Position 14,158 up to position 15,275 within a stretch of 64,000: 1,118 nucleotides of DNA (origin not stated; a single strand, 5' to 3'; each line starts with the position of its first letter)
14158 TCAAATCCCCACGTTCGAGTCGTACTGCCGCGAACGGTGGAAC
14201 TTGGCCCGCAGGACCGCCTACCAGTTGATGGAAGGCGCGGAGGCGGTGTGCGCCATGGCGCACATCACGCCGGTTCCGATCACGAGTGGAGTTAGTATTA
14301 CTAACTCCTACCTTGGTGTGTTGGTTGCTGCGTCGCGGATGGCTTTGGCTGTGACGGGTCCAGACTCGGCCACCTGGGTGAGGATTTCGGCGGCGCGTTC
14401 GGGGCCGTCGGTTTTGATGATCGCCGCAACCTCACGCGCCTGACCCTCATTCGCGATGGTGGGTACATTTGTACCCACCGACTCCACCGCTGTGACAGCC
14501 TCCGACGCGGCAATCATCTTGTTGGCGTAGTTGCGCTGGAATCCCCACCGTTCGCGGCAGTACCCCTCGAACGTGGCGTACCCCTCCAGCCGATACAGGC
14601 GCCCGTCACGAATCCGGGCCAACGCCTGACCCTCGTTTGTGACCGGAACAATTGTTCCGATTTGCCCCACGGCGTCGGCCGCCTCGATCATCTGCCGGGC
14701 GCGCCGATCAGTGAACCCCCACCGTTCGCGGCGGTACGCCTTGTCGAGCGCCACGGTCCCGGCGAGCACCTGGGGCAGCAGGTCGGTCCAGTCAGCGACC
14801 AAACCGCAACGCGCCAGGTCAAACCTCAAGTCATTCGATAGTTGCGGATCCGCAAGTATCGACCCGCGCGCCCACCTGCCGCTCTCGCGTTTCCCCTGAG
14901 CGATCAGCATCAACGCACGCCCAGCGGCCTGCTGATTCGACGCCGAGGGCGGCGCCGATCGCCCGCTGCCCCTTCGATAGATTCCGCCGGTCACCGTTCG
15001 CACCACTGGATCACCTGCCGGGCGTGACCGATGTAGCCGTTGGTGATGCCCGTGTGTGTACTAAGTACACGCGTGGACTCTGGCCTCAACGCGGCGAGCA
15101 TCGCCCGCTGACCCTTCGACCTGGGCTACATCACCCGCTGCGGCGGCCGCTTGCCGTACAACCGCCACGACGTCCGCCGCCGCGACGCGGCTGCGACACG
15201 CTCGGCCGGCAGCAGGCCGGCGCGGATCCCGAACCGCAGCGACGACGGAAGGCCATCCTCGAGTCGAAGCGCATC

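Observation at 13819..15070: Eight perfect palindromes spaced 100-215 bp apart that stay palindromic while their sequences differ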

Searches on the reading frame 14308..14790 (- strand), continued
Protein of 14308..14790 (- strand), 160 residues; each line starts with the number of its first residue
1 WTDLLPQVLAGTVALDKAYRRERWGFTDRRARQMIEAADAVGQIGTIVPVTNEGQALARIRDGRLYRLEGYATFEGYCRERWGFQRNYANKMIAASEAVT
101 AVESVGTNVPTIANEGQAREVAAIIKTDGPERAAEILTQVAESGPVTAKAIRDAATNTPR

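Call 61: search_protein_families(library=pfam, alignment_id=A4, max_evalue=0.001)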
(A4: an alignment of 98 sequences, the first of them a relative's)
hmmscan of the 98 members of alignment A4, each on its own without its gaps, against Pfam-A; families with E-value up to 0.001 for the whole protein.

A. member 1, L001:5440-5778:- (112 aa): 0 families

B. families by the number of members that match (of 98 scanned): 52 families (the first 25 are shown)
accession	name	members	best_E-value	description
PF04542.20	Sigma70_r2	4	1.3e-16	Sigma-70 region 2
PF01381.28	HTH_3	4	1.4e-15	Helix-turn-helix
PF12844.13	HTH_19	4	4.1e-06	Helix-turn-helix domain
PF03837.19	RecT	3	1.6e-40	RecT family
PF00589.27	Phage_integrase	3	2.8e-22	Phage integrase family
PF13560.12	HTH_31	3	1.8e-11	Helix-turn-helix domain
PF13614.12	AAA_31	2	1.8e-60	AAA domain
PF13481.12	AAA_25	2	6.3e-30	AAA domain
PF01656.29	CbiA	2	2.9e-27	CobQ/CobB/MinD/ParA nucleotide binding domain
PF05866.16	RusA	2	2.7e-23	Endodeoxyribonuclease RusA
PF00142.24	Fer4_NifH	2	5.1e-15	4Fe-4S iron sulfur cluster binding proteins, NifH/frxC family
PF03237.21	Terminase_6N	2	7.4e-15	Terminase large subunit, T4likevirus-type, N-terminal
PF06564.18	CBP_BcsQ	2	3.3e-13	Cellulose biosynthesis protein BcsQ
PF13455.12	MUG113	2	7.3e-13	Meiotically up-regulated gene 113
PF10609.15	ParA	2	3.7e-12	NUBPL iron-transfer P-loop NTPase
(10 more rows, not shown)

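Call 69: search_protein_representatives(alignment_id=A1)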
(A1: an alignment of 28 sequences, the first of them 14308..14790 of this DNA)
Query: 28 sequences, 236 profile positions. Proteins with E-value up to 0.001 (for the whole library): 19358; up to 1e-10: 14698; up to 1e-30: 5389. The best 150 are listed.
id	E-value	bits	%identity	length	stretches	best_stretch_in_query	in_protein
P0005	2.8e-76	273.4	-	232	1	10-232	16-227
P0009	1.7e-70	254.4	-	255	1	1-223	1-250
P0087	6.3e-70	252.5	-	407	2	7-203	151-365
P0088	4.4e-69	249.8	-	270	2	5-155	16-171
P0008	2.1e-68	247.6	-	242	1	1-225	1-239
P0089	1.6e-66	241.4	-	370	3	10-159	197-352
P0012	1.0e-62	228.9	-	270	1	9-230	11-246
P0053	1.5e-62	228.4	-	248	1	5-231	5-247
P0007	1.2e-60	222.2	-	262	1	9-232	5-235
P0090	2.2e-58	214.8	-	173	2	11-105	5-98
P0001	7.6e-58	213.0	-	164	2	33-130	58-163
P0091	1.2e-57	212.3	-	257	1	12-214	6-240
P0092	2.1e-57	211.6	-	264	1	6-231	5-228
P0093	2.2e-57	211.5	-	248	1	1-218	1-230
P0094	7.7e-57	209.7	-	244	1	5-226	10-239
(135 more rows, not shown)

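Call 70: search_protein_families(library=pfam, proteins=[P0005, P0015, P0052, P0084, L043:5896-6603:+, L110:4878-5732:+, L035:5917-6672:+], max_evalue=10)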
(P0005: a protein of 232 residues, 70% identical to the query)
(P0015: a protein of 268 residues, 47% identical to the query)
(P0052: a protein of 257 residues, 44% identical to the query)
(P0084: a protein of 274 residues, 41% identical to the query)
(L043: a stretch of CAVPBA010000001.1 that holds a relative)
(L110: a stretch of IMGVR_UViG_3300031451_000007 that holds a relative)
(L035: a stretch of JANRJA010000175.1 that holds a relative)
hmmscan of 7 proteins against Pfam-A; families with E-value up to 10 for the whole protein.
P0005 (232 aa): 1 family
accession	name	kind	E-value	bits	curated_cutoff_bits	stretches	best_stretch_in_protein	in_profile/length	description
PF03685.18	UPF0147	-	0.042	14.4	23.6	1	183-214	8-39/81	Uncharacterised protein family (UPF0147)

P0015 (268 aa): 4 families
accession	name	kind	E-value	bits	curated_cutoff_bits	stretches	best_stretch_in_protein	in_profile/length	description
PF14216.11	DUF4326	-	4.4e-22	79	25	1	194-260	13-82/82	Domain of unknown function (DUF4326)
PF12352.13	V-SNARE_C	-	0.098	13.4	27.1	1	109-150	2-43/66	Snare region anchored in the vesicle membrane C-terminus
PF00730.31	HhH-GPD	-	0.18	12.6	26.2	1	43-104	32-67/108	HhH-GPD superfamily base excision DNA repair protein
PF06568.16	DUF1127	-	2.2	8.5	23.3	1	129-155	2-28/37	Domain of unknown function (DUF1127)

P0052 (257 aa): 1 family
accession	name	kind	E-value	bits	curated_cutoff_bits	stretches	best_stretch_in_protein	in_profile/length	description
PF25436.1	BSD2_CRD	-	0.064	13.9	27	1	216-246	33-63/69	BSD2 cysteine rich domain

P0084 (274 aa): 4 families
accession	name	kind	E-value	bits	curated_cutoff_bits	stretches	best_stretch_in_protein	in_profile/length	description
PF20488.3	Birna_VP1_thumb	-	0.067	13.4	25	1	142-186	105-148/167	Birnavirus RNA dependent RNA polymerase (VP1), thumb domain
PF17762.8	HTH_ParB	-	0.07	13.7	22.6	1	93-148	45-99/102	ParB HTH domain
PF07409.17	GP46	-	0.15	12.5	28.6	1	39-106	27-93/101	Phage protein GP46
PF05185.22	PRMT5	-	0.19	12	22.9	1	83-161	27-101/171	PRMT5 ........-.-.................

L043:5896-6603:+ (236 aa): 0 families

L110:4878-5732:+ (285 aa): 0 families

L035:5917-6672:+ (252 aa): 1 family
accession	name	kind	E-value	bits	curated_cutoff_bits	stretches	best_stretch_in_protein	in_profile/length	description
PF05099.18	TerB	-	0.088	13.5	24.4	1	33-76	11-54/118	Tellurite resistance protein TerB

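Call 71: search_protein_families(library=phrogs, proteins=[P0005, P0015, P0052, P0084, L043:5896-6603:+, L110:4878-5732:+, L035:5917-6672:+], max_evalue=0.001)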
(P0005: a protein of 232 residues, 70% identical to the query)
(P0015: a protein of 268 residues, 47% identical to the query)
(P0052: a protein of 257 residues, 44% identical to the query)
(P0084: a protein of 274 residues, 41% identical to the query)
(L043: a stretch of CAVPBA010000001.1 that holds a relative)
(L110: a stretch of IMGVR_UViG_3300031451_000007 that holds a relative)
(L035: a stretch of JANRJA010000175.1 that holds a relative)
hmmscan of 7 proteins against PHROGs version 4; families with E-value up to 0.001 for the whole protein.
P0005 (232 aa): 2 families
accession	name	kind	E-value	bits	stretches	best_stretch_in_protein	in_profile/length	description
phrog_29861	-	unknown function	1.2e-05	26.4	1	89-225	101-236/239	-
phrog_15609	-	unknown function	0.00017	22.1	1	34-97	30-82/316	-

P0015 (268 aa): 2 families
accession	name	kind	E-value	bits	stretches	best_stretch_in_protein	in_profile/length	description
phrog_464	-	unknown function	3.1e-27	97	1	190-264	205-287/322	unknown function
phrog_24867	-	DNA, RNA and nucleotide metabolism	2.2e-06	28.6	1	195-263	97-168/187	ribonucleotide reductase NrdA-like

P0052 (257 aa): 0 families

P0084 (274 aa): 0 families

L043:5896-6603:+ (236 aa): 0 families

L110:4878-5732:+ (285 aa): 0 families

L035:5917-6672:+ (252 aa): 0 families

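Call 74: search_solved_structures(query=A5, max_evalue=10)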
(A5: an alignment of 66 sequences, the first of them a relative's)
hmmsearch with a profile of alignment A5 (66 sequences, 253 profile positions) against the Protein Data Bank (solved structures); distinct sequences matched with E-value up to 10: 9.
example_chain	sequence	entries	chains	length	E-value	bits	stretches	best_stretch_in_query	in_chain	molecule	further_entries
9zd6_A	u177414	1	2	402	0.035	17.4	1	120-192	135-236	Cytoplasmic protein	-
6egc_A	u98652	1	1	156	0.44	13.8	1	123-239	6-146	SC_2L4HC2_23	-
7e1t_C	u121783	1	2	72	0.58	13.4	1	184-239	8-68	Isoform 2 of Nuclear distribution protein nudE homolog 1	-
8a3k_UNK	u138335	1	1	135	0.88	12.8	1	144-233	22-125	sc-apCC-4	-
2v66_B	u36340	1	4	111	0.91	12.8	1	163-238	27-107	NUCLEAR DISTRIBUTION PROTEIN NUDE-LIKE 1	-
7bcv_A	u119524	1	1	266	1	12.6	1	113-211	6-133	Linocin-M18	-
9ugr_A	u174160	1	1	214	2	11.6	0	210-210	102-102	Syn-F4-Link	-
8oyy_A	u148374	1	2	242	2.3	11.5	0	161-228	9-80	De novo designed soluble GPCR-like protein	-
8qae_A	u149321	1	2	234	3.8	10.8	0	162-233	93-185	sc-apCC-6-SLLA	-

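Call 84: predict_structure(alignment_id=A5)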
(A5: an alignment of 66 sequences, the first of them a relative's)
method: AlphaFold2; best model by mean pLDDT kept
length: 232 residues; sequences in the alignment: 66
mean_pLDDT: 91.1   pTM: 0.64
mean pLDDT of the five models: 91.1, 90.4, 89.9, 89.3, 88.1
residues with pLDDT >= 90: 174; 70-90: 43; 50-70: 15; < 50: 0
segments of 3 or more residues with pLDDT < 50: none
pLDDT, mean of each block of 10 residues (from residue 1): 68 89 96 89 98 96 97 97 92 96 96 96 97 86 69 86 84 93 96 94 88 97 96 88
secondary structure, 60 per line:
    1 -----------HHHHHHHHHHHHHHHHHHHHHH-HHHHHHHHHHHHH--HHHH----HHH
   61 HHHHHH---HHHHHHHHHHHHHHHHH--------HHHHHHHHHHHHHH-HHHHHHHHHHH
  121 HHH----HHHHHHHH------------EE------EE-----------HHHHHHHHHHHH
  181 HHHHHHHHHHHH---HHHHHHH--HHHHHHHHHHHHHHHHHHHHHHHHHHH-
elements in order: H12-33 H35-47 H50-53 H58-66 H70-86 H95-108 H110-123 H128-135 H169-192 H196-202 H205-231

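Call 87: fold_search(model_id=the predicted structure, library=pdb)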
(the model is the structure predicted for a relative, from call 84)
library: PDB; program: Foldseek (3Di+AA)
matches with E <= 10: 110; with E <= 0.001: 0
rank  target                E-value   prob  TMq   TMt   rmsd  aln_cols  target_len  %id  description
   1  6kkm_E                7.5e-02  0.99  0.32  0.24   5.3       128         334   21  Crystal structure of RbcL-Raf1 complex from Anabaena sp. PCC 7120 (released 2020-05-13)
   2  6kkm_G                9.2e-02  0.99  0.34  0.25   5.0       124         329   21  Crystal structure of RbcL-Raf1 complex from Anabaena sp. PCC 7120 (released 2020-05-13)
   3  6kkm_H                1.2e-01  0.99  0.34  0.25   5.1       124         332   21  Crystal structure of RbcL-Raf1 complex from Anabaena sp. PCC 7120 (released 2020-05-13)
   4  6kkm_F                1.4e-01  0.99  0.34  0.25   5.1       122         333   20  Crystal structure of RbcL-Raf1 complex from Anabaena sp. PCC 7120 (released 2020-05-13)
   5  6kkn                  3.3e-01  0.90  0.32  0.24   5.4       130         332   21  Crystal structure of RuBisCO accumulation factor Raf1 from Anabaena sp. PCC 7120 (released 2020-05-13)
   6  8ioj_G                3.6e-01  0.91  0.34  0.38   8.0       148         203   16  The Rubisco assembly intermidiate of Rubisco large subunit (RbcL) and Arabidopsis thaliana Rubisco accumulation factor (released 2023-11-01)
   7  3mkz_A                6.1e-01  0.90  0.32  0.57   3.9       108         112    8  Structure of SopB(155-272)-18mer complex, P21 form (released 2010-05-05)
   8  3mkz_N                6.5e-01  0.85  0.32  0.57   4.2       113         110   11  Structure of SopB(155-272)-18mer complex, P21 form (released 2010-05-05)
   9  3mkz_B                8.4e-01  0.80  0.31  0.55   4.4       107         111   12  Structure of SopB(155-272)-18mer complex, P21 form (released 2010-05-05)
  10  7xsd_I                9.3e-01  0.51  0.23  0.29   7.8       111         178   17  Cryo-EM structure of RuBisCO assembly intermediate RbcL8Raf18RbcX16 (released 2022-07-06)
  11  8io2_I                1.0e+00  0.75  0.36  0.42   7.2       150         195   12  The Rubisco assembly intermidate of Arabidopsis thaliana Rubisco accumulation factor 1 (AtRaf1) and Rubisco large subu (released 2023-11-01)
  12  1r71_B                1.7e+00  0.66  0.34  0.61   4.0       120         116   14  Crystal Structure of the DNA binding domain of KorB in complex with the operator DNA (released 2004-06-01)
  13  9kbq_A                1.7e+00  0.30  0.19  0.28   8.2        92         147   15  Crystal structure of PHAb10, a peptidoglycan hydrolase with thermal stability and broad-spectrum (released 2024-11-27)
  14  7jm7_B                1.8e+00  0.06  0.15  0.16  21.2       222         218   10  Structure of human CLC-7/OSTM1 complex (released 2020-09-02)
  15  6et6                  1.8e+00  0.15  0.15  0.21   9.3        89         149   12  Crystal structure of muramidase from Acinetobacter baumannii AB 5075UW prophage (released 2018-09-05)
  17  3w2a_A                2.4e+00  0.35  0.28  0.49   5.3       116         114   14  Crystal structure of VirB core domain complexed with the cis-acting site upstream icsp promoter (released 2013-09-04)
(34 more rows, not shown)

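Call 88: fold_search(model_id=the predicted structure, library=viral)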
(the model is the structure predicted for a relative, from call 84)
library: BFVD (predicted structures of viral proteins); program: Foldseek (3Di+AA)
matches with E <= 10: 161; with E <= 0.001: 3
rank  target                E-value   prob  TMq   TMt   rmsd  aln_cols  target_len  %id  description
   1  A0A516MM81            4.8e-07  1.00  0.41  0.37  20.8       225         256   26  (no name in the UniProt tables at hand)
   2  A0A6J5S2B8            1.0e-04  1.00  0.30  0.32  24.8       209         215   22  Uncharacterized protein [uncultured Caudovirales phage]
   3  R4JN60                1.3e-04  1.00  0.27  0.31  15.4       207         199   25  (no name in the UniProt tables at hand)
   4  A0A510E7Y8            2.8e-03  1.00  0.37  0.24  16.9       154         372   24  (no name in the UniProt tables at hand)
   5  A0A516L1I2            9.9e-03  1.00  0.41  0.40  10.9       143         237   21  (no name in the UniProt tables at hand)
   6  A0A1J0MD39            1.3e-02  1.00  0.33  0.50   5.4       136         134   15  (no name in the UniProt tables at hand)
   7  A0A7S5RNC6            2.8e-02  0.97  0.35  0.21  19.5       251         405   15  (no name in the UniProt tables at hand)
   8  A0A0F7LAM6            3.0e-02  0.96  0.34  0.31  22.0       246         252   18  DUF3102 domain-containing protein [uncultured marine virus]
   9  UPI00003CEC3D         3.0e-02  0.96  0.29  0.32  20.7       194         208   18  (no name look-up for this kind of identifier)
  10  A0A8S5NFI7            3.3e-02  0.99  0.38  0.34  18.0       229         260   15  Uncharacterized protein [Podoviridae sp. ctKzN3]
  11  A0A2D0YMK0            3.3e-02  0.89  0.30  0.27  23.0       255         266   18  Uncharacterized protein [Vibrio phage JSF9]
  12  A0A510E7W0            3.5e-02  0.97  0.30  0.13  19.6       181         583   15  (no name in the UniProt tables at hand)
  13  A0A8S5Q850            3.9e-02  0.98  0.29  0.33  13.2       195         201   17  Uncharacterized protein [Podoviridae sp. ctZ5d16]
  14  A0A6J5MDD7            5.1e-02  0.98  0.30  0.34  18.2       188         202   15  Uncharacterized protein [uncultured Caudovirales phage]
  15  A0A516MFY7            5.3e-02  0.98  0.38  0.30  18.9       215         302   19  (no name in the UniProt tables at hand)
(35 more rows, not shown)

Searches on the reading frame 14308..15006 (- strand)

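Call 11: search_protein_families(library=pfam, proteins=[window:14308-15006:-], max_evalue=0.01)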
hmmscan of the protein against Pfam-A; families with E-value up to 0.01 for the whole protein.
window:14308-15006:- (232 aa): 0 families

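Call 13: search_protein_families(library=phrogs, proteins=[window:14308-15006:-], max_evalue=0.01)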
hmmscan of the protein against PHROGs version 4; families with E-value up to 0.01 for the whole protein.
window:14308-15006:- (232 aa): 2 families
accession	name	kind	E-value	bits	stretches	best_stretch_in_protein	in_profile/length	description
phrog_31936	-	unknown function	6.5e-05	24.1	0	92-115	31-54/57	-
phrog_15609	-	unknown function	0.00062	20.2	0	139-190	43-89/316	-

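Call 22: search_protein_families(library=ncbifam, proteins=[window:14308-15006:-], max_evalue=0.01)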
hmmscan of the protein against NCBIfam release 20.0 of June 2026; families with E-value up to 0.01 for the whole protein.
window:14308-15006:- (232 aa): 0 families

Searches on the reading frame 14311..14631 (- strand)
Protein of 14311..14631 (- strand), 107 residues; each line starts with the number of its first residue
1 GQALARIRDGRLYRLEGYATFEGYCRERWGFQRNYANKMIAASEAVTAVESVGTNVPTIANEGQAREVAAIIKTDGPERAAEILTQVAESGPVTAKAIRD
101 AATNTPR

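Call 32: search_dna_similar(query=window:14311-14631:-, collection=phages, mode=protein, max_rows=40, max_evalue=0.001)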
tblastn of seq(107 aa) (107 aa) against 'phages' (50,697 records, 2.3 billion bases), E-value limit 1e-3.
No match.

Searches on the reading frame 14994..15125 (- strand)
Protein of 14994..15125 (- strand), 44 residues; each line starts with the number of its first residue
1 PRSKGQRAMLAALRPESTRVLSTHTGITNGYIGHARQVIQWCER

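Call 77: find_homologous_proteins(query=window:14994-15125:-, max_evalue=0.01)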
Query seq(44 aa): no candidate shares three 5-residue words with the query. No homologue found.
